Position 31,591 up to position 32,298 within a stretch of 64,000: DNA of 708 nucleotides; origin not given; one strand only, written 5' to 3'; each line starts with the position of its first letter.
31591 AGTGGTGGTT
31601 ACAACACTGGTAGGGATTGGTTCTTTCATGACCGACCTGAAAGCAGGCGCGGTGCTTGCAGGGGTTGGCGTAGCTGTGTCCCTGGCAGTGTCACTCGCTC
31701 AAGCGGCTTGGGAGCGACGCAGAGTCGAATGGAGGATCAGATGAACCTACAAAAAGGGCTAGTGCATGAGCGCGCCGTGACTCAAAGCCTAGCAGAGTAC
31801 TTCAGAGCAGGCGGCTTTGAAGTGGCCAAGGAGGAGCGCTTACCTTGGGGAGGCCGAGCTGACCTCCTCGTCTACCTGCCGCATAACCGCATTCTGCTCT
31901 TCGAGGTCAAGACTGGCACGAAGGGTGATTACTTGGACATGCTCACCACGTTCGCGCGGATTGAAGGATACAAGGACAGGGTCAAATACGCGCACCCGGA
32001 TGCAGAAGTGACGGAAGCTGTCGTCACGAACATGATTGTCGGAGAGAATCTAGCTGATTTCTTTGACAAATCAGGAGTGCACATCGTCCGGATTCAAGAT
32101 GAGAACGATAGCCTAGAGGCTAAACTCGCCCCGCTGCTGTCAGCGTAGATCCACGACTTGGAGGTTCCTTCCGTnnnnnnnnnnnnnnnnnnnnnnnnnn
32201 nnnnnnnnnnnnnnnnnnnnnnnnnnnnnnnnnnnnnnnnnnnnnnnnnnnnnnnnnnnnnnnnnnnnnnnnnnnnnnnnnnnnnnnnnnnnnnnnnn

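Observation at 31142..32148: Lower-GC two-gene cassette (membrane-anchored protein plus minimal PD-(D/E)xK nuclease) wedged between dapF and dapL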

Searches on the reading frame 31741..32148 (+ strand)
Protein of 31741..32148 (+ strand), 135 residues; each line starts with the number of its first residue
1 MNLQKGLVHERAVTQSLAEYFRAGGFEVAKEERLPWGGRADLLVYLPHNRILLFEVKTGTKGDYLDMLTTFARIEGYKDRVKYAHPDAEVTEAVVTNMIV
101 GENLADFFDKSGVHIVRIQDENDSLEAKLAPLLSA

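Call 4: search_protein_families(library=pfam, proteins=[window:31741-32148:+], max_evalue=1)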
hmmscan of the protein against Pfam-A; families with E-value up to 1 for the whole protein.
window:31741-32148:+ (135 aa): 3 families
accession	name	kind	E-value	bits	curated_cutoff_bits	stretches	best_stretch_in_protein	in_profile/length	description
PF08011.17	PDDEXK_9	-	0.0001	22.7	25.5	1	10-96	3-94/105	PD-(D/E)XK nuclease superfamily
PF06319.18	MmcB-like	-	0.025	14.8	22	1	12-85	16-87/148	DNA repair protein MmcB-like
PF01658.22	Inos-1-P_synth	-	0.12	13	27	0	13-84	5-73/107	Myo-inositol-1-phosphate synthase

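Call 5: search_protein_families(library=padloc, proteins=[window:31741-32148:+], max_evalue=1)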
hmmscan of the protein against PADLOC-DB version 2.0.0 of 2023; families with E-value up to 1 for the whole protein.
window:31741-32148:+ (135 aa): 1 family
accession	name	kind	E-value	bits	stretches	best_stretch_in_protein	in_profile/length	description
PDLC01037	Csx1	-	0.0077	13.8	1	44-123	238-307/320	ARF+Nuclease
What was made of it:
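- On Known anti-phage defence systems (PADLOC-DB v2.0.0): ORF2 gives only a marginal hit to the nuclease part of Csx1 (E 0.0077) (call 5).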

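Call 6: search_protein_families(library=ncbifam, proteins=[window:31741-32148:+], max_evalue=1)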
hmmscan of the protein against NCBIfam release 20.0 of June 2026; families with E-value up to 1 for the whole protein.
window:31741-32148:+ (135 aa): 1 family
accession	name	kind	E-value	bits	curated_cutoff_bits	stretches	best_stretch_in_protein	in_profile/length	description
NF006383.0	PRK08626.1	equivalog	0.16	10.2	663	1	90-116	411-437/657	fumarate reductase flavoprotein subunit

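Call 7: search_protein_families(library=phrogs, proteins=[window:31741-32148:+], max_evalue=1)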
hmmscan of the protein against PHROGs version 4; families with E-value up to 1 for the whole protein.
window:31741-32148:+ (135 aa): 3 families
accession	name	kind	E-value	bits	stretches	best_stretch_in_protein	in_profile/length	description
phrog_93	-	DNA, RNA and nucleotide metabolism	0.0068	16.1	1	4-60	348-404/613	endonuclease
phrog_2776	-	unknown function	0.023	15.4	1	10-58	15-63/181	-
phrog_5928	-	unknown function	0.024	15.6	1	9-58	24-69/124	-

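Call 8: find_homologous_proteins(query=window:31741-32148:+)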
Query window:31741-32148:+ (135 aa): 11 proteins with E <= 0.001 among 12 candidates.
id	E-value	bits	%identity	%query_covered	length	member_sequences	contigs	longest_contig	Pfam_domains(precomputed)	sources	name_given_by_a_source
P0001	4.7e-81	287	98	100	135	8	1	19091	-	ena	-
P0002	3.6e-69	249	84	100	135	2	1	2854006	-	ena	-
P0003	1.4e-68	247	87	100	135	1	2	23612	-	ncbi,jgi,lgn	-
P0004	1.2e-67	244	84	100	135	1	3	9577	-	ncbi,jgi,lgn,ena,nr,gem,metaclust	ncbi:MAG: hypothetical protein OXE02_12940 [Chloroflexi bacterium]|nr:hypothetical protein [Chlorofl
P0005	1.3e-66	240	81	100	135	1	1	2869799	PF08011.18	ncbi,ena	-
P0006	7.0e-60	219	74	100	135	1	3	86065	-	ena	-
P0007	3.0e-45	171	62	100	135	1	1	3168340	-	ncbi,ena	-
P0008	1.9e-42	162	57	100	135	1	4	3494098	-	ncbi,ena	-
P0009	3.1e-42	161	58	100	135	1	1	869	-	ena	-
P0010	5.8e-41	157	57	100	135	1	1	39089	-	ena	-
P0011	1.9e-39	152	56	100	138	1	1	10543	-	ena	-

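Call 10: find_encoding_contigs(protein=P0005, flank=6000, max_places=3)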
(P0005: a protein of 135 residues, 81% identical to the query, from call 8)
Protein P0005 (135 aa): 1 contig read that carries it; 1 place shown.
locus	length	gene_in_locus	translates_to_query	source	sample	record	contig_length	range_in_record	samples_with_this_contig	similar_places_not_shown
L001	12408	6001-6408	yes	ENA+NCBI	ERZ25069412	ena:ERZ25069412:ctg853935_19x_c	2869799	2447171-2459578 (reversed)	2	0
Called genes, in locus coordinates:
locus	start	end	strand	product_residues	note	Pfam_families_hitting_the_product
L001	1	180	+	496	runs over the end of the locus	PF00070:Pyr_redox (faint), PF00890:FAD_binding_2, PF01266:DAO, PF03486:HI0933_like (faint), PF07992:Pyr_redox_2 (faint), PF12831:FAD_oxidored (weak), PF13450:NAD_binding_8 (faint)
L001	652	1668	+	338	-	-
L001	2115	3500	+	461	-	PF17767:NAPRTase_N, PF04095:NAPRTase, PF17956:NAPRTase_C (weak)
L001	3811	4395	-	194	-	PF00857:Isochorismatase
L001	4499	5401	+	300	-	PF01678:DAP_epimerase, PF05544:Pro_racemase (weak), PF01678:DAP_epimerase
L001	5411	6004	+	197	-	-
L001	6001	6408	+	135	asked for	PF08011:PDDEXK_9 (weak)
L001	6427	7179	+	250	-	PF18754:Nmad3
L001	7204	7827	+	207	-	PF18753:Nmad2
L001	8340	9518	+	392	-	PF00155:Aminotran_1_2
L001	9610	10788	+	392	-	PF13167:GTP-bdg_N, PF03193:RsgA_GTPase (faint), PF16360:GTP-bdg_M, PF00350:Dynamin_N (weak), PF01926:MMR_HSR1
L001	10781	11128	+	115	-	-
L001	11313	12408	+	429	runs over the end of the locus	PF00595:PDZ, PF13180:PDZ_2, PF17820:PDZ_6, PF03572:Peptidase_S41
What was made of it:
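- On Pfam PDDEXK_9 (PF08011) specifically: One relative (P0005) carries a precomputed PF08011 hit (call 8), which is marked weak in its context table (call 10).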

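Call 11: find_encoding_contigs(protein=P0007, flank=6000, max_places=3)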
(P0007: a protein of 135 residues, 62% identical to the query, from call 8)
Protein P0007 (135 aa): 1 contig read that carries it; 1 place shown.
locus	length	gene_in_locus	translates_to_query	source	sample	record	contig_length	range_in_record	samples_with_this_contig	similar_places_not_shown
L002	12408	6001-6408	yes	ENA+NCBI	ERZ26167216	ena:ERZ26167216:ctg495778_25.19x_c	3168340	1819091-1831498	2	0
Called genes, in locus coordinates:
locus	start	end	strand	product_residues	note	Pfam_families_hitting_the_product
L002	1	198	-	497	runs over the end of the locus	PF00070:Pyr_redox (faint), PF00890:FAD_binding_2, PF01266:DAO, PF03486:HI0933_like (faint), PF07992:Pyr_redox_2 (faint), PF12831:FAD_oxidored (weak), PF13450:NAD_binding_8 (faint)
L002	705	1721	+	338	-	-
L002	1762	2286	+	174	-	PF07609:DUF1572 (faint), PF04978:MST, PF12867:DinB_2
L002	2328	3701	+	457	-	PF02749:QRPTase_N (faint), PF17767:NAPRTase_N, PF04095:NAPRTase, PF17956:NAPRTase_C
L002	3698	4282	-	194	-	PF00857:Isochorismatase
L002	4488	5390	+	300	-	PF01678:DAP_epimerase, PF05544:Pro_racemase (weak), PF01678:DAP_epimerase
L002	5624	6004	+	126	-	-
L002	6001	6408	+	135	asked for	-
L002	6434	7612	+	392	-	PF00155:Aminotran_1_2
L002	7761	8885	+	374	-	PF13167:GTP-bdg_N, PF16360:GTP-bdg_M, PF01926:MMR_HSR1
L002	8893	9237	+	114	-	-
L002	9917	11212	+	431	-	PF00595:PDZ, PF13180:PDZ_2 (weak), PF17820:PDZ_6, PF03572:Peptidase_S41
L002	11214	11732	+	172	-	PF01668:SmpB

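Call 12: find_encoding_contigs(protein=P0008, flank=6000, max_places=4)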
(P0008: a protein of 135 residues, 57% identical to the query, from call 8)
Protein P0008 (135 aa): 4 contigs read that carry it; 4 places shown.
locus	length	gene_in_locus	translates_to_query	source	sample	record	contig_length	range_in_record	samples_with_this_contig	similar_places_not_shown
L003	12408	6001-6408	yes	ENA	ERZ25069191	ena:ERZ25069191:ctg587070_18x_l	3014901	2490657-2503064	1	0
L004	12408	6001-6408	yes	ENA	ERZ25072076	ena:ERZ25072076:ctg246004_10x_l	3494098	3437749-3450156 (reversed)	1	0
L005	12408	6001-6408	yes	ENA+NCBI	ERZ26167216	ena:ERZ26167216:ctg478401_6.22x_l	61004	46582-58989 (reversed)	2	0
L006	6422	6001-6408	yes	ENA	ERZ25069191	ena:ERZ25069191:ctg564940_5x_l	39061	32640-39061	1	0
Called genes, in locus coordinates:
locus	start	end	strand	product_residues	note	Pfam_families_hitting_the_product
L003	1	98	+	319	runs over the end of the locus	PF16868:NMT1_3 (weak)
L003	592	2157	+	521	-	PF13481:AAA_25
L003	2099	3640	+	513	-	PF17767:NAPRTase_N, PF04095:NAPRTase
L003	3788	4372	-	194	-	PF00857:Isochorismatase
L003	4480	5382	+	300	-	PF01678:DAP_epimerase, PF05544:Pro_racemase, PF01678:DAP_epimerase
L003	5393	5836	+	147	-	-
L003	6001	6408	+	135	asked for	-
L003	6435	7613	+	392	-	PF00155:Aminotran_1_2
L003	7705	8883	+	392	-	PF13167:GTP-bdg_N, PF16360:GTP-bdg_M, PF00350:Dynamin_N (weak), PF01926:MMR_HSR1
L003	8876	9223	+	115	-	-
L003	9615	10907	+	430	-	PF00595:PDZ, PF13180:PDZ_2 (weak), PF17820:PDZ_6, PF03572:Peptidase_S41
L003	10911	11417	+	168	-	PF01668:SmpB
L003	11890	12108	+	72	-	-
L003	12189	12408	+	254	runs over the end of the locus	PF02463:SMC_N (faint), PF00005:ABC_tran, PF13304:AAA_21 (faint), PF12399:BCA_ABC_TP_C (weak)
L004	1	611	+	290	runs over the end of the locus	PF12183:NotI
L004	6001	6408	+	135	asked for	-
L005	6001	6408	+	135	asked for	-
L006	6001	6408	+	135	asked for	-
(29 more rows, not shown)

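Call 22: predict_structure(alignment_id=A1)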
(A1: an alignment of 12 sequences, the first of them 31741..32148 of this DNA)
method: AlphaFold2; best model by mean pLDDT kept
length: 135 residues; sequences in the alignment: 12
mean_pLDDT: 86.1   pTM: 0.84
mean pLDDT of the five models: 86.1, 85.8, 85.4, 83.2, 82.7
residues with pLDDT >= 90: 65; 70-90: 55; 50-70: 14; < 50: 1
segments of 3 or more residues with pLDDT < 50: none
pLDDT, mean of each block of 10 residues (from residue 1): 61 91 94 89 95 89 77 93 95 88 85 87 79 79
secondary structure, 60 per line:
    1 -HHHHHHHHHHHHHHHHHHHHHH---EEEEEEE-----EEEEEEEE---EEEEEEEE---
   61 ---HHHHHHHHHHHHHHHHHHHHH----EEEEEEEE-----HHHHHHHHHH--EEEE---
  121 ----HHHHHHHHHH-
elements in order: H2-23 E27-33 E39-46 E50-57 H64-84 E89-96 H102-111 E114-117 H125-134
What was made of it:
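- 31741..32148 (+): ORF2, 135 aa. A minimal stand-alone PD-(D/E)xK nuclease-fold protein. Catalytic codons are D41 (31861-31863), E55 (31903-31905) and K57 (31909-31911). AF2 pLDDT 86 and pTM 0.84, with alpha-beta-beta-beta-alpha-beta topology (call 22).
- On PD-(D/E)xK nuclease superfamily: The AF2 model has pLDDT 86, with elements H2-23, E27-33, E39-46, E50-57, H64-84 and E89-96 (call 22). They map onto strands E39-46 and E50-57 (call 22).
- The AF2 model has pLDDT 86 (call 22).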

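Call 27: fold_search(model_id=the predicted structure, library=pdb)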
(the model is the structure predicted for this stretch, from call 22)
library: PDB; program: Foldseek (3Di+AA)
matches with E <= 10: 666; with E <= 0.001: 4
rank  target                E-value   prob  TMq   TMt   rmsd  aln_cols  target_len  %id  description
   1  1y88                  2.4e-04  1.00  0.57  0.44   5.3       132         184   15  Crystal Structure of Protein of Unknown Function AF1548 (released 2004-12-21)
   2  2vld_A                4.3e-04  1.00  0.61  0.38   3.2       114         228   17  crystal structure of a repair endonuclease from Pyrococcus abyssi (released 2009-05-19)
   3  9dou_A                7.7e-04  1.00  0.59  0.11   6.6       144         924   11  Taeniopygia guttata R2 retrotransposon (R2Tg) initiating target-primed reverse transcription (released 2025-05-21)
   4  2vld_B                8.2e-04  1.00  0.57  0.36   3.3       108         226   17  crystal structure of a repair endonuclease from Pyrococcus abyssi (released 2009-05-19)
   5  9nl2_A                1.1e-03  1.00  0.52  0.08   3.4       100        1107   11  Structure of R2 retrotransposon protein from Platysternon megacephalum initiating target-primed reverse transcription (released 2025-06-18)
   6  5gke_A                1.5e-03  1.00  0.56  0.34   4.2       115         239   15  Structure of EndoMS-dsDNA1 complex (released 2016-11-02)
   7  9u49_A                2.5e-03  1.00  0.54  0.23   5.4       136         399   12  crystal structure of Cdn1 in complex with cA4 (released 2026-02-04)
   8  9nl3_A                3.4e-03  1.00  0.54  0.09   6.7       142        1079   12  Structure of R2 retrotransposon protein from Taeniopygia guttata initiating target-primed reverse transcription (released 2025-06-18)
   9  4f0q_D                3.4e-03  0.99  0.45  0.18   7.1       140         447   13  MspJI Restriction Endonuclease - P21 Form (released 2012-08-08)
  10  9wuf                  3.9e-03  1.00  0.45  0.07   6.1       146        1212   15  Cryo-EM structure of Upx (released 2026-02-11)
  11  8ibz_C                4.7e-03  1.00  0.49  0.10   3.6       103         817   13  Structure of R2 with 5'ORF and 3'UTR (released 2023-09-20)
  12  4f0p_B                5.4e-03  0.99  0.48  0.18   9.0       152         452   14  MspJI Restriction Endonuclease - P31 Form (released 2012-08-08)
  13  3fov                  5.7e-03  1.00  0.44  0.56   5.6        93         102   17  Crystal structure of protein RPA0323 of unknown function from Rhodopseudomonas palustris (released 2009-01-13)
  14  8z4i_B                6.5e-03  1.00  0.59  0.24   4.2       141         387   11  crystal structure of Cdn1 in complex with cA3 (released 2026-02-04)
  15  8ibw_C                7.0e-03  0.99  0.43  0.08   5.0       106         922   11  Structure of R2 with 3'UTR and DNA in binding state (released 2023-09-20)
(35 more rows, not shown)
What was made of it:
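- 31741..32148 (+): Foldseek PDB matches include AF1548, NucS/EndoMS, the R2 RLE domain, Can2/Card1/Cdn1 and XisH (call 27).
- Closest known: XisH/XisI small gene pairs of cyanobacteria. Same: ORF2 is the same size as XisH and superposes on it (TM 0.53-0.55, call 27).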

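Call 33: find_homologous_proteins(query=A1, max_evalue=0.01)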
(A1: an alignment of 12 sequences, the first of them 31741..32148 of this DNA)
Query A1 (12 sequences) (135 aa, profile of the alignment): 11 proteins with E <= 0.01 among 693 candidates.
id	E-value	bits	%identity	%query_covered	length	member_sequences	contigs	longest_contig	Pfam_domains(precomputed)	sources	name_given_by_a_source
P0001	2.1e-71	256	98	100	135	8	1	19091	-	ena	-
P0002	5.0e-71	255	84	100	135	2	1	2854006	-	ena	-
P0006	7.9e-71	254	74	100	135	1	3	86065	-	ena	-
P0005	1.2e-70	254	81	100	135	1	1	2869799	PF08011.18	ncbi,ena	-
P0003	2.6e-70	253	87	100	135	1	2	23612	-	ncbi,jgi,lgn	-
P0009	9.8e-70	251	58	100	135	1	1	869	-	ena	-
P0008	1.9e-69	250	57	100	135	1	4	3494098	-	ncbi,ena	-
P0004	3.2e-69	249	84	100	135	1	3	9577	-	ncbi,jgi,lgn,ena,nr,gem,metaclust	ncbi:MAG: hypothetical protein OXE02_12940 [Chloroflexi bacterium]|nr:hypothetical protein [Chlorofl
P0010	2.8e-68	246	57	100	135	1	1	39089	-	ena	-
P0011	7.7e-68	245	56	100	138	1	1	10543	-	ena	-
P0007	1.0e-65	238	62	100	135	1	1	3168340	-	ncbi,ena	-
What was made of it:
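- Tried and rejected: A second profile search for ORF2 added no new members (call 33).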

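Call 34: find_encoding_contigs(protein=P0002, flank=5000, max_places=2)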
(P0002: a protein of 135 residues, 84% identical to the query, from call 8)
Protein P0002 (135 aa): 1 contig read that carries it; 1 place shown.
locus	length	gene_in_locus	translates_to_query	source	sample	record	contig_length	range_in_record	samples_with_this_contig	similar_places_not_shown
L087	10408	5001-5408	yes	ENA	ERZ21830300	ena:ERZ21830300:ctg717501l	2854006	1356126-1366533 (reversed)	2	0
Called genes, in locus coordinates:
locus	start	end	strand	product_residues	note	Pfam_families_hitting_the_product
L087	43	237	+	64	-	-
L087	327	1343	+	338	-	-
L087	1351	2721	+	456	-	PF17767:NAPRTase_N, PF04095:NAPRTase, PF17956:NAPRTase_C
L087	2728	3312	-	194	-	PF00857:Isochorismatase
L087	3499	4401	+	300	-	PF01678:DAP_epimerase, PF05544:Pro_racemase (weak), PF01678:DAP_epimerase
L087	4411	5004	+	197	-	-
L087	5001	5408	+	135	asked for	-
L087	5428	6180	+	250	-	PF18754:Nmad3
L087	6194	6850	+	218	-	PF18753:Nmad2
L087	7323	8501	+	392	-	PF00155:Aminotran_1_2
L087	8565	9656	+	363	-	PF13167:GTP-bdg_N, PF03193:RsgA_GTPase (faint), PF16360:GTP-bdg_M, PF00350:Dynamin_N (weak), PF01926:MMR_HSR1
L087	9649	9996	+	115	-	-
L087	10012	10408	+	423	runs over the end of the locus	PF00595:PDZ, PF13180:PDZ_2, PF17820:PDZ_6, PF03572:Peptidase_S41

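Call 35: find_encoding_contigs(protein=P0006, flank=5000, max_places=3)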
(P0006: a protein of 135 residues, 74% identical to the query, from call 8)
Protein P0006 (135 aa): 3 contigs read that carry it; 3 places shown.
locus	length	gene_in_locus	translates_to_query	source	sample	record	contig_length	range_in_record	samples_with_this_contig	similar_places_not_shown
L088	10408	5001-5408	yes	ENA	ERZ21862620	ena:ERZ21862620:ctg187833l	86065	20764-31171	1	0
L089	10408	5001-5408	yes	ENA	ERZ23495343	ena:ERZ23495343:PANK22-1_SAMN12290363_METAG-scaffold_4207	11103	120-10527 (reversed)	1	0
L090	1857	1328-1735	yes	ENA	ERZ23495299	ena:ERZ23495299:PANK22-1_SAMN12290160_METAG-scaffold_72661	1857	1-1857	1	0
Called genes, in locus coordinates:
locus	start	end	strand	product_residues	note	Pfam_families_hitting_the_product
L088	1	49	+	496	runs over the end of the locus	PF00070:Pyr_redox (faint), PF00890:FAD_binding_2, PF01266:DAO, PF03486:HI0933_like (faint), PF07992:Pyr_redox_2 (faint), PF12831:FAD_oxidored (weak), PF13450:NAD_binding_8 (faint)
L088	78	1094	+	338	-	-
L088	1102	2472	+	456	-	PF17767:NAPRTase_N, PF04095:NAPRTase, PF17956:NAPRTase_C (weak)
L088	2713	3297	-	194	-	PF00857:Isochorismatase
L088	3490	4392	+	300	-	PF01678:DAP_epimerase, PF05544:Pro_racemase (weak), PF01678:DAP_epimerase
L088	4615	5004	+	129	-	-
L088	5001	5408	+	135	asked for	-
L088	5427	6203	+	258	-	PF18754:Nmad3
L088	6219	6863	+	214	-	PF18753:Nmad2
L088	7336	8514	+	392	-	PF00155:Aminotran_1_2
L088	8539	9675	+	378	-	PF13167:GTP-bdg_N, PF03193:RsgA_GTPase (faint), PF16360:GTP-bdg_M, PF00350:Dynamin_N (weak), PF01926:MMR_HSR1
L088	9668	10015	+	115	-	-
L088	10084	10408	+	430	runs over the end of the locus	PF00595:PDZ, PF13180:PDZ_2 (weak), PF17820:PDZ_6, PF03572:Peptidase_S41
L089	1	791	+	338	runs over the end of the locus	-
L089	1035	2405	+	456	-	PF17767:NAPRTase_N, PF04095:NAPRTase, PF17956:NAPRTase_C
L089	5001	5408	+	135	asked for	-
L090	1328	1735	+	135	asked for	-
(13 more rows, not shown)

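Call 36: find_encoding_contigs(protein=P0010, flank=5000, max_places=2)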
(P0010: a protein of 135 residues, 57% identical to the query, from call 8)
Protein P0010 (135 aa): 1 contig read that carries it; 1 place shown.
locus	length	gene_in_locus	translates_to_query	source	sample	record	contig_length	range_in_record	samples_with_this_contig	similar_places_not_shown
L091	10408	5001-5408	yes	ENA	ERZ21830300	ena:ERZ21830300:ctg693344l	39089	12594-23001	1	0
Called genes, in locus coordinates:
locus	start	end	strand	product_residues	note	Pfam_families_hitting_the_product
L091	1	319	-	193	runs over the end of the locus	PF00857:Isochorismatase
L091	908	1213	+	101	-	PF01738:DLH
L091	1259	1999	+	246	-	PF00106:adh_short, PF08659:KR, PF13561:adh_short_C2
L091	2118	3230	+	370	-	PF04909:Amidohydro_2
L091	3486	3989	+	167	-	PF01678:DAP_epimerase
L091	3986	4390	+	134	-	PF01678:DAP_epimerase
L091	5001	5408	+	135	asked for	-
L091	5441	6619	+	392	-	PF00155:Aminotran_1_2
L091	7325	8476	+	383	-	-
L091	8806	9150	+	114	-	-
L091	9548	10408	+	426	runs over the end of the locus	PF00595:PDZ, PF13180:PDZ_2, PF17820:PDZ_6, PF03572:Peptidase_S41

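Call 37: find_encoding_contigs(protein=P0011, flank=5000, max_places=2)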
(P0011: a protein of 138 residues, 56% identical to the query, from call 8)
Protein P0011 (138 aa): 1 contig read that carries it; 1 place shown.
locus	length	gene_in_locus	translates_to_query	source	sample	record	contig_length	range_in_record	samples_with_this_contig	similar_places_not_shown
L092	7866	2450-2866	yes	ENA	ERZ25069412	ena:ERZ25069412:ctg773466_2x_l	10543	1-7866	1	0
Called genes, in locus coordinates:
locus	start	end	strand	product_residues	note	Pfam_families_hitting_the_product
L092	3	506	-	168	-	?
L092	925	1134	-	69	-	-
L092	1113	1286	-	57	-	-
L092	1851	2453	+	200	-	-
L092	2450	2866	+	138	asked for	-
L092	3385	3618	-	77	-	-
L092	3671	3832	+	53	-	-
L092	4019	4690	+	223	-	PF13365:Trypsin_2 (weak)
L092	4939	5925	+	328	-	PF05721:PhyH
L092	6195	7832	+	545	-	PF02776:TPP_enzyme_N, PF00205:TPP_enzyme_M, PF02775:TPP_enzyme_C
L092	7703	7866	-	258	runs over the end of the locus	-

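Call 58: search_solved_structures(query=A3, max_evalue=10, show_alignments=2)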
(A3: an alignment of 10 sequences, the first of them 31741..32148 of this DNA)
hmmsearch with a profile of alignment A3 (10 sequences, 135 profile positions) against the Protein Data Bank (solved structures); distinct sequences matched with E-value up to 10: 0.
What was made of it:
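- Closest known: PD-. Different: There is no sequence-level PDB match, even with a profile (calls 4, 58).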

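Call 76: find_related_loci(query=A3, collection=viral_contigs, flank=4000)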
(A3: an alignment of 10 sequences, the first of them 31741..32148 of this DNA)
Query A3 (135 aa) in viral_contigs; peptide patterns used: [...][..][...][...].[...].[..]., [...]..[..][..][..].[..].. (x = any residue, [..] = any of these).
177 stretches matched a pattern, but none encodes a relative of the query by tblastn (E <= 1e-3).

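Call 82: fold_search(model_id=the predicted structure, library=viral)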
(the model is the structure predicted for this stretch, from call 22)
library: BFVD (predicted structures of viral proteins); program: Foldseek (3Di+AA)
matches with E <= 10: 1026; with E <= 0.001: 18
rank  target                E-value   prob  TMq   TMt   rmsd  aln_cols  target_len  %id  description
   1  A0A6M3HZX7            1.1e-05  1.00  0.57  0.64   3.8       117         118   21  (no name in the UniProt tables at hand)
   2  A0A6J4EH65            6.5e-05  1.00  0.50  0.36   7.6       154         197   15  (no name in the UniProt tables at hand)
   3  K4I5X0                9.0e-05  1.00  0.53  0.37   4.8       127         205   13  Uncharacterized protein [Salmonella phage STML-198]
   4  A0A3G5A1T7            1.0e-04  1.00  0.61  0.48   4.2       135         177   14  Uncharacterized protein [Gaeavirus sp.]
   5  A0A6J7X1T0            1.0e-04  1.00  0.53  0.46   6.7       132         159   20  Uncharacterized protein [uncultured Caudovirales phage]
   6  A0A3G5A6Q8            1.6e-04  1.00  0.64  0.30   4.2       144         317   17  Uncharacterized protein [Hyperionvirus sp.]
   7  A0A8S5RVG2            2.2e-04  1.00  0.47  0.33   7.5       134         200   14  PD-(D/E)XK nuclease superfamily protein [Siphoviridae sp. ctHip2]
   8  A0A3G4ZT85            3.1e-04  1.00  0.62  0.40   3.7       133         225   14  Uncharacterized protein [Edafosvirus sp.]
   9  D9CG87                5.9e-04  1.00  0.58  0.38   2.9       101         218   17  (no name in the UniProt tables at hand)
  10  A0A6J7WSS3            5.9e-04  1.00  0.59  0.55   5.4       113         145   18  Uncharacterized protein [uncultured Caudovirales phage]
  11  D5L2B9                7.7e-04  1.00  0.57  0.45   4.1       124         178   18  Restriction endonuclease type IV Mrr domain-containing protein [uncultured virus]
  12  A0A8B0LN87            8.2e-04  1.00  0.58  0.54   3.3       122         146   15  Uncharacterized protein [uncultured archaeal virus]
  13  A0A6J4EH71            8.2e-04  1.00  0.48  0.29   5.4       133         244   12  (no name in the UniProt tables at hand)
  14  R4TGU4                8.2e-04  1.00  0.43  0.44   4.0        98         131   18  PD-(D/E)XK nuclease [Halogranum tailed virus 1]
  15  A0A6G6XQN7            8.7e-04  1.00  0.45  0.17   9.1       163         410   13  (no name in the UniProt tables at hand)
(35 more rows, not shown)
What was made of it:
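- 31741..32148 (+): BFVD matches are PD-(D/E)xK, Mrr and MmcB-like proteins (call 82).
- On PD-(D/E)xK nuclease superfamily: The top Foldseek PDB and BFVD hits are all PD-(D/E)xK nucleases (calls 27, 82).
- Foldseek hits are all PD-(D/E)xK nucleases (calls 27, 82).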
